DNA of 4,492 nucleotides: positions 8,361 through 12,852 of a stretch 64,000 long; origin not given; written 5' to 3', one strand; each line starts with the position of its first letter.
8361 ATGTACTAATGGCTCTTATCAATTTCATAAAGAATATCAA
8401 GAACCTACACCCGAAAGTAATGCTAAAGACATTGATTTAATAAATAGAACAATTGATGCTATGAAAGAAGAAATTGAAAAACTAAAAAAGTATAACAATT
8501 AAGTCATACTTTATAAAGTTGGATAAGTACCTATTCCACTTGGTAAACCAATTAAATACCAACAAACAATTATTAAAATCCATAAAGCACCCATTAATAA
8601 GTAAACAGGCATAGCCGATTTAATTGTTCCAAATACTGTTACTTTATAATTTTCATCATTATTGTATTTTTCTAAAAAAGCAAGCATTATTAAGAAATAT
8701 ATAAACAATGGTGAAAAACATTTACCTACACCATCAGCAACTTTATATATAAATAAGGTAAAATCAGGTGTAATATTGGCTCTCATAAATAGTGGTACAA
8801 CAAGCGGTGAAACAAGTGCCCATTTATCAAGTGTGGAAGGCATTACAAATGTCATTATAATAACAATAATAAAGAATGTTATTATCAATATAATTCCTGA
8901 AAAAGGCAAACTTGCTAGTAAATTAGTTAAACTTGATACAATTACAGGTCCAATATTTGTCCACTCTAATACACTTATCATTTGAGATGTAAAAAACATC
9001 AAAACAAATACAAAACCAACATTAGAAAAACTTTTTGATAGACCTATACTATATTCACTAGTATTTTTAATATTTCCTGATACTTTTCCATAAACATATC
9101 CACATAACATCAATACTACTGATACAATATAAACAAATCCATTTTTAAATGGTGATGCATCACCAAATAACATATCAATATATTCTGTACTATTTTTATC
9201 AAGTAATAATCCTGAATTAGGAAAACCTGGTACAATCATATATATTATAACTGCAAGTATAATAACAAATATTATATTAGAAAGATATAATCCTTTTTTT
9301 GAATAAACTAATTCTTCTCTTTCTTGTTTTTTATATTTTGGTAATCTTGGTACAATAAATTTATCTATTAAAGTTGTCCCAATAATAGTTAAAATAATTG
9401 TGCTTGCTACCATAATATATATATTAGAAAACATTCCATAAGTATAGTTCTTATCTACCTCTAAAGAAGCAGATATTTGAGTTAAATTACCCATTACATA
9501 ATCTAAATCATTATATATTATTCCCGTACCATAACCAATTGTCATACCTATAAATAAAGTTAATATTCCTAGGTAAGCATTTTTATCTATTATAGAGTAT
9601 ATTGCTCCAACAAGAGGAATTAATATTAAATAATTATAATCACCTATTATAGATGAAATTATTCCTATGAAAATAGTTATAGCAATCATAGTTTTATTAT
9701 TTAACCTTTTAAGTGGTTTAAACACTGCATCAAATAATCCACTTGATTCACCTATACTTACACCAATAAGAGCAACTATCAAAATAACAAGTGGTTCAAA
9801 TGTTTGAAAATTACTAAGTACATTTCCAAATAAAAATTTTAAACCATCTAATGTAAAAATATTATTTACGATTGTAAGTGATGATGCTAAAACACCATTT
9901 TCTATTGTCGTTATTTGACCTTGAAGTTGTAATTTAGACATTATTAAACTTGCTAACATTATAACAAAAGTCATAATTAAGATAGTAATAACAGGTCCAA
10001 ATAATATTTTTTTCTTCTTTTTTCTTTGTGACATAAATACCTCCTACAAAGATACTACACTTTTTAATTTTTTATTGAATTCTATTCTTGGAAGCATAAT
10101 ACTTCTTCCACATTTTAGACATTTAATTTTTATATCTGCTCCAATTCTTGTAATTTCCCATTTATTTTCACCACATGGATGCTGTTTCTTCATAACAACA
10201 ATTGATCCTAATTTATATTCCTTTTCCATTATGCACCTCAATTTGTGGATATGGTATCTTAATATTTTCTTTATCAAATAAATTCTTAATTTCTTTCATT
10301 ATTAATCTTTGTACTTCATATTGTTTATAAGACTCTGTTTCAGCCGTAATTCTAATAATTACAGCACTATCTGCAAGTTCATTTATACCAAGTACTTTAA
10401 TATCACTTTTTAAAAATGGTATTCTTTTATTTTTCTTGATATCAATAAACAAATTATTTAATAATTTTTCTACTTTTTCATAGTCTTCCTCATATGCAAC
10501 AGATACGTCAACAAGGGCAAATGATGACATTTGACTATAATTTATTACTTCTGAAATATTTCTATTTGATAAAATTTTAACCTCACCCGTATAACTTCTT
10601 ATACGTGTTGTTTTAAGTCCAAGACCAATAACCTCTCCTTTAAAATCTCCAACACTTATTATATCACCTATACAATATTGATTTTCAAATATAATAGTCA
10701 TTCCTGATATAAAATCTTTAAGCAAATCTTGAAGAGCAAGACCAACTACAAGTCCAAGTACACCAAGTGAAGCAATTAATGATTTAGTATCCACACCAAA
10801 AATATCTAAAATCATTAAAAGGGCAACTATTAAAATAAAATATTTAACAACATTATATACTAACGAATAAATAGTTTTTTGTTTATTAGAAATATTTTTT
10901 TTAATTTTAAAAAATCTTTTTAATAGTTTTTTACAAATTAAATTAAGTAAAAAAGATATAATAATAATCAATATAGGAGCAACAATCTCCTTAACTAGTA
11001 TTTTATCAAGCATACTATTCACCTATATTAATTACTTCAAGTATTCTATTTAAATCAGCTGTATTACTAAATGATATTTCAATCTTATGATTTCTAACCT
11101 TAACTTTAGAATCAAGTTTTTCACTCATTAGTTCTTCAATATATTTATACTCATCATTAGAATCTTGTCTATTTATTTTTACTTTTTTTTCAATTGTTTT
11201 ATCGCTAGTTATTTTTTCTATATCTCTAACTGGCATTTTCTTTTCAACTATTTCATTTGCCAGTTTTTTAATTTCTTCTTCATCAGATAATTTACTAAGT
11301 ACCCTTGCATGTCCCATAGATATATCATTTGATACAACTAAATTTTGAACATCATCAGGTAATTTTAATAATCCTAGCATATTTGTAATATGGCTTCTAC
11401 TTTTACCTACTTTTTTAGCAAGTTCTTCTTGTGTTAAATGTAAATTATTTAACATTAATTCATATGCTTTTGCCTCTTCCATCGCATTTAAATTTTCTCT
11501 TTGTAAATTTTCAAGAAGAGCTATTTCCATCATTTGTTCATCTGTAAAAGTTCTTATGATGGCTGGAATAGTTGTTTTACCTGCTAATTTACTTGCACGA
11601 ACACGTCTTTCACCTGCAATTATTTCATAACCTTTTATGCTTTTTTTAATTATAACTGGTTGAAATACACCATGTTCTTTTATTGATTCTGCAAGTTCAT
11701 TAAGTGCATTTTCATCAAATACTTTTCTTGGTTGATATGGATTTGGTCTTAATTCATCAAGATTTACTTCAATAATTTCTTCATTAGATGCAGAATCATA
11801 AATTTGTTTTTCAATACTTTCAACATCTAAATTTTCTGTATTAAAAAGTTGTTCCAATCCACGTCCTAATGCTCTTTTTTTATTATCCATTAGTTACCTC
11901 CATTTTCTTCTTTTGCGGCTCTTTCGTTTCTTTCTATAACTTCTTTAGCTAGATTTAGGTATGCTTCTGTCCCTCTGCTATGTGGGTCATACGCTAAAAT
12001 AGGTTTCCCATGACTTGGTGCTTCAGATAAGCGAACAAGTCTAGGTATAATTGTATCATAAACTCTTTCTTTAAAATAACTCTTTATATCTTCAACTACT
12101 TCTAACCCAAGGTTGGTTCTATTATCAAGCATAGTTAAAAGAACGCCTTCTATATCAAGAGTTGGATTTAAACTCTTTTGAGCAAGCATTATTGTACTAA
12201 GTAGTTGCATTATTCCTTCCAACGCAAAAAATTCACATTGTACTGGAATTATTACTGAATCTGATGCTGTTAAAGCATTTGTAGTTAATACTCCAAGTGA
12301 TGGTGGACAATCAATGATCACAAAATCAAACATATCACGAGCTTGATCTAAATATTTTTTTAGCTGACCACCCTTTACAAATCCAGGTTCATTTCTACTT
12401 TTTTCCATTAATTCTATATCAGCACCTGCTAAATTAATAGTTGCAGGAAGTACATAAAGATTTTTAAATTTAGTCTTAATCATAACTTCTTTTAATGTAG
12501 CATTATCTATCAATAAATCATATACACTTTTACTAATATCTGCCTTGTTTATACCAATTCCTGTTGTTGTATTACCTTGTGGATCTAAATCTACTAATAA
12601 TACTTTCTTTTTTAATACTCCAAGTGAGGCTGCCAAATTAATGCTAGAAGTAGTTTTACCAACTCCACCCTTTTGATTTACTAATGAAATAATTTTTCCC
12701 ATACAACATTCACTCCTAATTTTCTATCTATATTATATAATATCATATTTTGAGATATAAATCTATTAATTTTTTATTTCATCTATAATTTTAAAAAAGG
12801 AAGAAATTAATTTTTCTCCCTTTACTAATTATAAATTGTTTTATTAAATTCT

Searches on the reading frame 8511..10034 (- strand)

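Call 80: search_protein_families(library=pfam, proteins=[window:8511-10034:-], max_evalue=0.00001)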
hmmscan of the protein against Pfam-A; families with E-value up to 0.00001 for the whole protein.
window:8511-10034:- (507 aa): 1 family
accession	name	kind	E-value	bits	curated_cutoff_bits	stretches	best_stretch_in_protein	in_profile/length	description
PF03806.19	ABG_transport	-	1.6e-85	287.7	27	1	13-505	15-500/502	AbgT putative transporter family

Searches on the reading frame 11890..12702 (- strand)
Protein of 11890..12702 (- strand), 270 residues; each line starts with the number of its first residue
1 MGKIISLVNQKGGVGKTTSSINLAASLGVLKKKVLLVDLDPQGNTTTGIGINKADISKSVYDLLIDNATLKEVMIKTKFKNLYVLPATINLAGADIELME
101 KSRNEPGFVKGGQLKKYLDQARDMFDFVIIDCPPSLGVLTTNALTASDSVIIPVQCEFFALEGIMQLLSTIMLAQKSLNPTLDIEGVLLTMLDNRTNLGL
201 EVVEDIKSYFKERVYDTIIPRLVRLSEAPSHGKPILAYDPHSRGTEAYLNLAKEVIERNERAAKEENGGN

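Call 28: find_related_loci(query=window:11890-12702:-, collection=genome_contigs, flank=5000)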
Query window:11890-12702:- (270 aa) in genome_contigs; peptide patterns used: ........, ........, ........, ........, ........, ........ (x = any residue, [..] = any of these).
600 stretches matched a pattern (row limit reached: there are more); 596 encode a relative of the query (tblastn E <= 1e-3); the best 80 are kept; 80 distinct loci.
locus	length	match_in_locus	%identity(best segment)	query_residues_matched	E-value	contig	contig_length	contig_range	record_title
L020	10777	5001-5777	81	1-259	2e-142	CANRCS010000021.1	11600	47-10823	MAG: uncultured Bacilli bacterium isolate Lapin-027__bin35 genome assembly, contig: Lapin-027__NODE_5551_length_11600_co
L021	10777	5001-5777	80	1-259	4e-138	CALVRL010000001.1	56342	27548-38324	MAG: uncultured Bacilli bacterium isolate BRZ_N__bin116 genome assembly, contig: BRZ_N__NODE_1365_length_56342_cov_7.462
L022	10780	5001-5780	78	1-260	9e-137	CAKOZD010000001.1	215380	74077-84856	MAG: uncultured Bacilli bacterium isolate REFINED_METABAT215_TOP10_CONTIGS_1500_ASSEMBLY_K77_MERGED__Hadza_MoBio_hadza-A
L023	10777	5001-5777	74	1-259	3e-133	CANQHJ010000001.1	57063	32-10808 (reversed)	MAG: uncultured Bacilli bacterium isolate Lapin-030__bin52 genome assembly, contig: Lapin-030__NODE_806_length_57063_cov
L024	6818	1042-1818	64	1-259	2e-111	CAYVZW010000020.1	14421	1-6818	MAG TPA_asm: uncultured Clostridium sp. isolate SRP294416_co3_69 genome assembly, contig: NODE_7532_length_14421_cov_9.5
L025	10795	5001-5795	62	1-265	3e-110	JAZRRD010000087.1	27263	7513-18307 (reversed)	MAG: Bacilli bacterium isolate T1900045356_YK20190046.MAGScoT_cleanbin_000024 SGB_6794_k141_439120, whole genome shotgun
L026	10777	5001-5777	64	1-259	2e-110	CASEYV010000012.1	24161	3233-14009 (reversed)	uncultured bacterium isolate O97_L4_313313_idba_bin.81 genome assembly, contig: O97_L4_313313_idba_bin.81.fa_scaffold_13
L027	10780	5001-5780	59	1-266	4e-104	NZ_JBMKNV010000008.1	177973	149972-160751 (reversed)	Metabacillus sp. RGM 3146 NODE_8_length_177973_cov_30.447528, whole genome shotgun sequence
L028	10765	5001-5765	57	1-261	1e-103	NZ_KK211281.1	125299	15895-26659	Alkalihalobacillus bogoriensis ATCC BAA-922 T323DRAFT_scaffold00014.14, whole genome shotgun sequence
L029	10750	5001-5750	58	1-256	2e-100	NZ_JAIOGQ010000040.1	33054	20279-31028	Paenibacillus caui strain 81-11 Scaffold40, whole genome shotgun sequence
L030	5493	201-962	57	1-260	6e-99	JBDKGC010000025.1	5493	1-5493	MAG: Bacillota bacterium isolate farmington_2019_sw_WHONDRS-S19S_0053_B_bin.41 scaffold_2149306, whole genome shotgun se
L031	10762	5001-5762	54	1-260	4e-96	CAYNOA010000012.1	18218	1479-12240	MAG TPA_asm: uncultured Enterococcus sp. isolate SRP294416_co3_200 genome assembly, contig: NODE_4914_length_18218_cov_3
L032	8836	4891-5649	55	1-259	1e-94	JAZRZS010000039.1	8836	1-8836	MAG: Acutalibacteraceae bacterium isolate T1900044945_TS20190411.MAGScoT_cleanbin_000010 SGB_3478_k141_1347402, whole ge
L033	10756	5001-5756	53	1-258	4e-93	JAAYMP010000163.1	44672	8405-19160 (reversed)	MAG: Bacillota bacterium isolate AS20ysBPTH_40 98548_AS20, whole genome shotgun sequence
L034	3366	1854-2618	54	1-261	9e-95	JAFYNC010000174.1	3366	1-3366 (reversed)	MAG: Clostridia bacterium isolate RGIG7241 Water_buffalos_Cecum-2__c1177898, whole genome shotgun sequence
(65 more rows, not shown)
